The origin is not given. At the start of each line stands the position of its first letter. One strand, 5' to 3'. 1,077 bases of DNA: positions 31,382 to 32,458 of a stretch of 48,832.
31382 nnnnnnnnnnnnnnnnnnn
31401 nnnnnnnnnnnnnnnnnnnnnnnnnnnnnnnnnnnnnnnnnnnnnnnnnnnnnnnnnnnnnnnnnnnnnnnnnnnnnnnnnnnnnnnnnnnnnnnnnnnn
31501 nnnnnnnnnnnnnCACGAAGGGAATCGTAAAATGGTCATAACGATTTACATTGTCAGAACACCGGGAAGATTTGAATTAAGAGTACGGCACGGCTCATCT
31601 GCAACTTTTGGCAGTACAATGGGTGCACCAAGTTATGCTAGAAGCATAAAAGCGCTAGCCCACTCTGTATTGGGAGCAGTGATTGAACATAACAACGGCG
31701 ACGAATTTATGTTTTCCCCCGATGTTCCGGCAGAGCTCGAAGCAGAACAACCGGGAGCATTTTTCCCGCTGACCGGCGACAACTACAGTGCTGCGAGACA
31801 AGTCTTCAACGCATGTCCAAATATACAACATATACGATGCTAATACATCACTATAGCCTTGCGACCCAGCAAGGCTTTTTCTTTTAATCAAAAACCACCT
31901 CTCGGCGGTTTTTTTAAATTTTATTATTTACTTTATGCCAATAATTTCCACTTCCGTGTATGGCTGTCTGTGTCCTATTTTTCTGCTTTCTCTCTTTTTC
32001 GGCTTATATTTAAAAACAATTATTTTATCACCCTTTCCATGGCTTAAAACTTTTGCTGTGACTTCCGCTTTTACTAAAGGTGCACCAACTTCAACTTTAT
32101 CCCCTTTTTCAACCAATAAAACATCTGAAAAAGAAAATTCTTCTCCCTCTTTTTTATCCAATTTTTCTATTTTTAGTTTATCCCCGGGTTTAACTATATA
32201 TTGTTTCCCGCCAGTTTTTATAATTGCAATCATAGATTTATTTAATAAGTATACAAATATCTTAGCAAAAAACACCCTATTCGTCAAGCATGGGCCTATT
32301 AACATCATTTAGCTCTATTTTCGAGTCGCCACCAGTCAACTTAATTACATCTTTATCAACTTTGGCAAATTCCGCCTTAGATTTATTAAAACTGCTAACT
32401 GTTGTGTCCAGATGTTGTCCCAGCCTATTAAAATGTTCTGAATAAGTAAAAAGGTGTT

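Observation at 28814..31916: Island encoding a divergent sigma-70 family factor, a divergently transcribed basic Cys ORF and individually promoted small unknown proteins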

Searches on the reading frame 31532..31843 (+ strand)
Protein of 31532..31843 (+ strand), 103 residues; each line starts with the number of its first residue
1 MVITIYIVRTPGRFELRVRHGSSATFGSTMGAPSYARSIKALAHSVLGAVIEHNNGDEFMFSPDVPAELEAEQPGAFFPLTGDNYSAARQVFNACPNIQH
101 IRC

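Call 4: search_protein_families(library=pfam, proteins=[window:31532-31843:+], max_evalue=0.1)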
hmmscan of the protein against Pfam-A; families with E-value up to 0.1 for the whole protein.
window:31532-31843:+ (103 aa): 0 families

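Call 5: search_protein_families(library=ncbifam, proteins=[window:31532-31843:+], max_evalue=0.1)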
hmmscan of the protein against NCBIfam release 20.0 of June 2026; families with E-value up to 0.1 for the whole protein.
window:31532-31843:+ (103 aa): 0 families

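Call 44: search_protein_families(library=phrogs, proteins=[window:31532-31843:+], max_evalue=0.01)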
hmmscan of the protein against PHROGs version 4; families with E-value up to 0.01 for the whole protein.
window:31532-31843:+ (103 aa): 0 families

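Call 45: search_protein_families(library=padloc, proteins=[window:31532-31843:+], max_evalue=0.01)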
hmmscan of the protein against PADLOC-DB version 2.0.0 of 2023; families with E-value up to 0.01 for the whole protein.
window:31532-31843:+ (103 aa): 0 families

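Call 61: find_homologous_proteins(query=window:31532-31843:+, max_evalue=0.01)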
Query window:31532-31843:+ (103 aa): 1 proteins with E <= 0.01 among 5 candidates.
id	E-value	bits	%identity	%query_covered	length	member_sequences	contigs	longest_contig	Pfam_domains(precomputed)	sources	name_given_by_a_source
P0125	6.4e-63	227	100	100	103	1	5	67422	-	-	-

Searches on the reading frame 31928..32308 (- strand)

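Call 4: search_protein_families(library=pfam, proteins=[window:31928-32308:-], max_evalue=0.1)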
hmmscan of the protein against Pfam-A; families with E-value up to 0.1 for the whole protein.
window:31928-32308:- (126 aa): 3 families
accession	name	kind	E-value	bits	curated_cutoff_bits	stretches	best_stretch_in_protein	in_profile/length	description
PF00829.26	Ribosomal_L21p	-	6.7e-37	126.2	27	1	26-125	1-99/99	Ribosomal prokaryotic L21 protein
PF00364.28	Biotin_lipoyl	-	0.0099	16.1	22.1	0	64-80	56-72/73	Biotin-requiring enzyme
PF12945.12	PilZNR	-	0.056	14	23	1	40-99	1-55/85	Flagellar protein YcgR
